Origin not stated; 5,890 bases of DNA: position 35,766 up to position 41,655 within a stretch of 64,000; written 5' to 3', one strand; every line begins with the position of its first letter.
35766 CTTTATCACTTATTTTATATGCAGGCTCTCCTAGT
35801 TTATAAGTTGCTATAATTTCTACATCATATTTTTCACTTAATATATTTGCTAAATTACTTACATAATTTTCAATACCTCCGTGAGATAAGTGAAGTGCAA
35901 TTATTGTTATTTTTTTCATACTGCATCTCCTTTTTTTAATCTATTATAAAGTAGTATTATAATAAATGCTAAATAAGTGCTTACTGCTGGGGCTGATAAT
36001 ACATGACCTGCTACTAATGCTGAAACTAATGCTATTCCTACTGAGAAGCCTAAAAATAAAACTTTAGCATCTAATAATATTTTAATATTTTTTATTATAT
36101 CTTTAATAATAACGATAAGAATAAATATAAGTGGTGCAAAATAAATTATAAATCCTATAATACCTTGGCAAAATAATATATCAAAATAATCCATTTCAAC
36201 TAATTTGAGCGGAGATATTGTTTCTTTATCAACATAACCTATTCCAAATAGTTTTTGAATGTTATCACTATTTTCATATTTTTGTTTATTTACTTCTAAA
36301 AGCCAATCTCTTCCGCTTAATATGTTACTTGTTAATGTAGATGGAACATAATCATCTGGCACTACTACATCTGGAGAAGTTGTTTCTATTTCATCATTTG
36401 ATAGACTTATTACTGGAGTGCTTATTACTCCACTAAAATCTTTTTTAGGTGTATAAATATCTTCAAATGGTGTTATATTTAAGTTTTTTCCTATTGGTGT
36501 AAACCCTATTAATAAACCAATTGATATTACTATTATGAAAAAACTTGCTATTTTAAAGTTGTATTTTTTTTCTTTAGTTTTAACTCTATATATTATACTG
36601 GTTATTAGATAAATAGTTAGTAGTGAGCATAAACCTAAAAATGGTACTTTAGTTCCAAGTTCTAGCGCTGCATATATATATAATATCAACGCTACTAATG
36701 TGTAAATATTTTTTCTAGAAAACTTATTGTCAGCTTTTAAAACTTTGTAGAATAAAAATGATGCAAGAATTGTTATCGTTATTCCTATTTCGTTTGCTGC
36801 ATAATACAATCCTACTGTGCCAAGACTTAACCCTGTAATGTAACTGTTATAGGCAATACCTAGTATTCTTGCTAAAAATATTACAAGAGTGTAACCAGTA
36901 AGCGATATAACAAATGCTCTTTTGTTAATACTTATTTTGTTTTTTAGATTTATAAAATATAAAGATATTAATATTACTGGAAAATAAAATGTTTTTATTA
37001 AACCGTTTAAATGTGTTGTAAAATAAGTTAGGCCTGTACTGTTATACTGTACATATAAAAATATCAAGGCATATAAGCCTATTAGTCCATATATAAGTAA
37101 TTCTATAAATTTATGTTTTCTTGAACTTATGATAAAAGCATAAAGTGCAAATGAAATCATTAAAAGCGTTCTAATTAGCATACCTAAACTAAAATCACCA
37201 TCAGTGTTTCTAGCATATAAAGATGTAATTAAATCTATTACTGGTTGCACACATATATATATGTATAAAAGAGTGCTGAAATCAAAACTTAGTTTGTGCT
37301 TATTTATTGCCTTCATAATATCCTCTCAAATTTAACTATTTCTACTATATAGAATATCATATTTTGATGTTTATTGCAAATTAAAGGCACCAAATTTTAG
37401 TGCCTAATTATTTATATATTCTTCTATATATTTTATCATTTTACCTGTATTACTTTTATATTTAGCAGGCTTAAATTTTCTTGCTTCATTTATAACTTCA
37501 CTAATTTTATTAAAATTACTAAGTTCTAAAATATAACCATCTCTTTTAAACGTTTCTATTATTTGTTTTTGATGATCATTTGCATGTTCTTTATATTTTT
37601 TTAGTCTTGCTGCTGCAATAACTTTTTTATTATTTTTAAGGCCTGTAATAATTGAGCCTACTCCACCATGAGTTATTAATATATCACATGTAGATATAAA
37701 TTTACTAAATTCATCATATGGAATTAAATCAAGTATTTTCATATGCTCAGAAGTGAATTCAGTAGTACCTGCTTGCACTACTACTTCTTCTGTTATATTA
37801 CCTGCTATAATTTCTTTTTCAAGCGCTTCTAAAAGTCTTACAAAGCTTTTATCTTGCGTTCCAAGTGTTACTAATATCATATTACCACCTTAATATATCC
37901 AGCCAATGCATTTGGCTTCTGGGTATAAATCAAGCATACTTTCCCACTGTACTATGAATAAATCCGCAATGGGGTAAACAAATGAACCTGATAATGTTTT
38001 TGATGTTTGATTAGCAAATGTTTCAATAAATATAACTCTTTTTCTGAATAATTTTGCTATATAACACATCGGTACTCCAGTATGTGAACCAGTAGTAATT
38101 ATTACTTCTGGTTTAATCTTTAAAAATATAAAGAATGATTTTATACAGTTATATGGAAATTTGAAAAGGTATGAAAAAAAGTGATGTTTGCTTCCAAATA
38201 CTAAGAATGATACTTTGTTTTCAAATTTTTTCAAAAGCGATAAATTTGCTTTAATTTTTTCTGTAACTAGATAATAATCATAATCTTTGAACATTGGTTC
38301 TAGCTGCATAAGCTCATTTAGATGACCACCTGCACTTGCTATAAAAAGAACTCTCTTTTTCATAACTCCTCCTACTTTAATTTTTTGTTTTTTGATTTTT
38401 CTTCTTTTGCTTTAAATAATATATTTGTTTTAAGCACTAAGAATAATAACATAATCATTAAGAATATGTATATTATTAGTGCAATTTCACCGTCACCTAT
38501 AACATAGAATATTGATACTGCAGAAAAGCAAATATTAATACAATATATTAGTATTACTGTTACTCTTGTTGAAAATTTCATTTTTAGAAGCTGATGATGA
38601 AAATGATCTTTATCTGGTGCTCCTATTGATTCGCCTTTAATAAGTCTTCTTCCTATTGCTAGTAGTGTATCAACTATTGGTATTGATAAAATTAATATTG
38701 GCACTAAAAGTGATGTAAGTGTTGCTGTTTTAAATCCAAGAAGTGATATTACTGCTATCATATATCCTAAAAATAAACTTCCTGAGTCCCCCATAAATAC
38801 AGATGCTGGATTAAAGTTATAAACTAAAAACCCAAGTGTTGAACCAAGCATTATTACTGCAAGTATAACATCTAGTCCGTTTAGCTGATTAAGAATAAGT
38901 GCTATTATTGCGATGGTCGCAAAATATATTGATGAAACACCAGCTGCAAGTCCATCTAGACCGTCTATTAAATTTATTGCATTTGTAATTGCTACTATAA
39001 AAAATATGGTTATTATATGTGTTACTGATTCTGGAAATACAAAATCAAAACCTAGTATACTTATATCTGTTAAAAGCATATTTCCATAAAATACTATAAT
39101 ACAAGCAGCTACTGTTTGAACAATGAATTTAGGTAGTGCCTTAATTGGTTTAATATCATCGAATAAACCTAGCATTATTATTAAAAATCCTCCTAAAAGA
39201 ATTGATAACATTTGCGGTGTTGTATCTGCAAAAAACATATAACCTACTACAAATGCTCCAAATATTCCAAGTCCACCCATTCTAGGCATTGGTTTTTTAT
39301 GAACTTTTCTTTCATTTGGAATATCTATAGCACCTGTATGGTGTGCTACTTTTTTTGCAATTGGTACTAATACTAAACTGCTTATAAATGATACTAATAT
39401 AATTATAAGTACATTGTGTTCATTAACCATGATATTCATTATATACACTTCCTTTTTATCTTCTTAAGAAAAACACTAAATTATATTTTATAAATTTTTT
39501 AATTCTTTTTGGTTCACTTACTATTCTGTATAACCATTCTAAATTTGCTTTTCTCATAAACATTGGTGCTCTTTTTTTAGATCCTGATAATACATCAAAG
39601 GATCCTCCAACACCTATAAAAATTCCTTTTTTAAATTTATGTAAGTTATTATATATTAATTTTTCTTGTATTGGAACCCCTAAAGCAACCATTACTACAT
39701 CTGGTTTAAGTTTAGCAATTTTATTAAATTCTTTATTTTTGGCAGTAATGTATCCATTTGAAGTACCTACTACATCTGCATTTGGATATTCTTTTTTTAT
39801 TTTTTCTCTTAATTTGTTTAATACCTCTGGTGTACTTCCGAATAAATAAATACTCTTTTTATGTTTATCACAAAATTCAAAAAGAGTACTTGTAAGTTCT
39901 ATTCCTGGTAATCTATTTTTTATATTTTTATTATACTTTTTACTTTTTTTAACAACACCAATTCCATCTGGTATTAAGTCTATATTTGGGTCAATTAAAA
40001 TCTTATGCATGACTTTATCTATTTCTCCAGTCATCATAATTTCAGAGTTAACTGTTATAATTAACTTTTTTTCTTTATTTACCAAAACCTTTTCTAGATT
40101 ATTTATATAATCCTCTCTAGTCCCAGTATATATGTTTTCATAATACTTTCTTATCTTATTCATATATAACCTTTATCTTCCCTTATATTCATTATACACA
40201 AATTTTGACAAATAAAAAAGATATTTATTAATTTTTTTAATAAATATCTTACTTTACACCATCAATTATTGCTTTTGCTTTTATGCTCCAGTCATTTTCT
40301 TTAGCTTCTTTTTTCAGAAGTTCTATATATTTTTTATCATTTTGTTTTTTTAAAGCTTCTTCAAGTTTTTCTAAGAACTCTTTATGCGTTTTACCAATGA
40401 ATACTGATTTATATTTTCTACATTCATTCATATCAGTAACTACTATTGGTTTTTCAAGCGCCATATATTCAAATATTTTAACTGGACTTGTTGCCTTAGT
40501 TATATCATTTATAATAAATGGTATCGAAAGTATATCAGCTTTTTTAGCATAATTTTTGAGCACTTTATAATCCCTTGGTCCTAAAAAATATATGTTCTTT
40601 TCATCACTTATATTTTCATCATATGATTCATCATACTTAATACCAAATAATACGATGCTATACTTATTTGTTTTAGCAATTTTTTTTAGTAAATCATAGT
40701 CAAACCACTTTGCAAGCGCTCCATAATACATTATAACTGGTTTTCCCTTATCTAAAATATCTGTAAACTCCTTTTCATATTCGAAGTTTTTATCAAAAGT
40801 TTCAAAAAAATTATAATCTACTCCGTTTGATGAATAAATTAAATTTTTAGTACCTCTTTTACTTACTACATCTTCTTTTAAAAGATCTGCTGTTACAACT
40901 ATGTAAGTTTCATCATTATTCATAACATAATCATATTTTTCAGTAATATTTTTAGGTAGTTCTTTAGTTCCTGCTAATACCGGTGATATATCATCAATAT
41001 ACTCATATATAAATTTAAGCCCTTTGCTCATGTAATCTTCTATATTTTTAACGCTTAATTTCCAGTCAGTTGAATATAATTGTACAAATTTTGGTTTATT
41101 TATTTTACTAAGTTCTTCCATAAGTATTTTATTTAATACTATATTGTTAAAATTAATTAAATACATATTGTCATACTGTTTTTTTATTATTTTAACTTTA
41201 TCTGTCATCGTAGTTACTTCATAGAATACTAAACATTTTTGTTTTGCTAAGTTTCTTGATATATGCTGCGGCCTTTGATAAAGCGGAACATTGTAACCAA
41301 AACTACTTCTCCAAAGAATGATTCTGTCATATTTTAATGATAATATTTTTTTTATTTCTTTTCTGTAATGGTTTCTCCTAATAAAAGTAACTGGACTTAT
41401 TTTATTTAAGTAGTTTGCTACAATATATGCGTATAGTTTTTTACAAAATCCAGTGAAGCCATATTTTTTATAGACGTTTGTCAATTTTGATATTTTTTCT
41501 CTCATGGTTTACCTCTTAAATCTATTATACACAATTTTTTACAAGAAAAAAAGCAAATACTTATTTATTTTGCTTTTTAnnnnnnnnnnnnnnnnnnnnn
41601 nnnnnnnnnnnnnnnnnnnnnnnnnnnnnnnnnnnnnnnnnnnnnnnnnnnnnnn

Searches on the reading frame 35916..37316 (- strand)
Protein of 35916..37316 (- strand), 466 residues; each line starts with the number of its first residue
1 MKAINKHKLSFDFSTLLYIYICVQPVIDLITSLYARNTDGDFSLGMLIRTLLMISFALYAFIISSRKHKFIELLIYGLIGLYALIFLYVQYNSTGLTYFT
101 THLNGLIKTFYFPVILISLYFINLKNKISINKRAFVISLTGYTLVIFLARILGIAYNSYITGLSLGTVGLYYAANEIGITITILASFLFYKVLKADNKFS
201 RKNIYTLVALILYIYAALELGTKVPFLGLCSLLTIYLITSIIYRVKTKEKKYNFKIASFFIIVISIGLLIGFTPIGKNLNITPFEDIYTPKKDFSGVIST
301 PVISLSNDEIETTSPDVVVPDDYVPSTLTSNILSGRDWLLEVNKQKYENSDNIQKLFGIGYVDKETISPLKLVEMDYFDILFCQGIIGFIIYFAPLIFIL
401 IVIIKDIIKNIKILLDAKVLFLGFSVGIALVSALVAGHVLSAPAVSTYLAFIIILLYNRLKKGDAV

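Call 38: search_protein_families(library=pfam, proteins=[window:35916-37316:-], max_evalue=0.001)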
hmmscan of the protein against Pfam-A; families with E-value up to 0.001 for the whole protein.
window:35916-37316:- (466 aa): 1 family
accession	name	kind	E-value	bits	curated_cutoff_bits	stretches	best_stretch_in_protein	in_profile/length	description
PF13425.11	O-antigen_lig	-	2.9e-62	211.4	31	1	11-462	2-461/462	O-antigen ligase like membrane protein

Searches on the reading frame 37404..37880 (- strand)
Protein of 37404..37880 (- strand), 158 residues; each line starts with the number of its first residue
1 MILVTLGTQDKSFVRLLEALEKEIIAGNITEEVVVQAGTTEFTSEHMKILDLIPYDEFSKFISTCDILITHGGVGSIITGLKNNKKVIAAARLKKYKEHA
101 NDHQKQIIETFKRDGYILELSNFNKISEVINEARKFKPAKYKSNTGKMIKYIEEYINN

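Call 38: search_protein_families(library=pfam, proteins=[window:37404-37880:-], max_evalue=0.001)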
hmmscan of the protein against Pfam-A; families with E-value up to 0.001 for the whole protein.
window:37404-37880:- (158 aa): 1 family
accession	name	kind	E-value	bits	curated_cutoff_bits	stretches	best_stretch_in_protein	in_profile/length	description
PF04101.22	Glyco_tran_28_C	-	5.6e-09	36.7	22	1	1-145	1-152/166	Glycosyltransferase family 28 C-terminal domain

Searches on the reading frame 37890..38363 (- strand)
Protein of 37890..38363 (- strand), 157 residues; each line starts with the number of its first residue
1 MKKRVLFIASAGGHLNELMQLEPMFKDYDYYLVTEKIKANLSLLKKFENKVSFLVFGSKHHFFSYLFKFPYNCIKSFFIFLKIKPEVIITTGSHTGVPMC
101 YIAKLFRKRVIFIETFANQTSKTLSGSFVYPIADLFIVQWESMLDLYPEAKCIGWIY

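Call 38: search_protein_families(library=pfam, proteins=[window:37890-38363:-], max_evalue=0.001)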
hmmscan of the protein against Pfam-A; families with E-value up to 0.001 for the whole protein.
window:37890-38363:- (157 aa): 1 family
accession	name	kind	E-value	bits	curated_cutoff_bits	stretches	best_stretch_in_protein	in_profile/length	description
PF08660.17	Alg14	-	6.6e-18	65.7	27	1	59-155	68-170/171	Oligosaccharide biosynthesis protein Alg14 like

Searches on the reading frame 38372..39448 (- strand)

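Call 38: search_protein_families(library=pfam, proteins=[window:38372-39448:-], max_evalue=0.001)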
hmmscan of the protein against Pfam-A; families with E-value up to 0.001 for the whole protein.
window:38372-39448:- (358 aa): 1 family
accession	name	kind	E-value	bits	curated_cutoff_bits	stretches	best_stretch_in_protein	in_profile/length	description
PF00953.26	Glycos_transf_4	-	6.2e-38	130.7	27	1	81-237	2-158/160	Glycosyl transferase family 4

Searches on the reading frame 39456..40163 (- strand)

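Call 38: search_protein_families(library=pfam, proteins=[window:39456-40163:-], max_evalue=0.001)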
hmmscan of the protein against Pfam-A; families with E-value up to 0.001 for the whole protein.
window:39456-40163:- (235 aa): 1 family
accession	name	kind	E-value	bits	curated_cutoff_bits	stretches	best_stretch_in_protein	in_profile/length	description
PF03808.19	Glyco_tran_WecG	-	8.8e-54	182.3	27.4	1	64-224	5-167/168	Glycosyl transferase WecG/TagA/CpsF family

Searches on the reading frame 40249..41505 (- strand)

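Call 38: search_protein_families(library=pfam, proteins=[window:40249-41505:-], max_evalue=0.001)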
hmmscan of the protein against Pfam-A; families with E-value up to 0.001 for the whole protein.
window:40249-41505:- (418 aa): 2 families
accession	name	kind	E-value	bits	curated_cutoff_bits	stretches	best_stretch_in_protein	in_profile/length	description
PF13692.12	Glyco_trans_1_4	-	1.8e-08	35.2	27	1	256-364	2-113/142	Glycosyl transferases group 1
PF00534.26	Glycos_transf_1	-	4.4e-08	33.3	26.4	1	251-392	11-163/172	Glycosyl transferases group 1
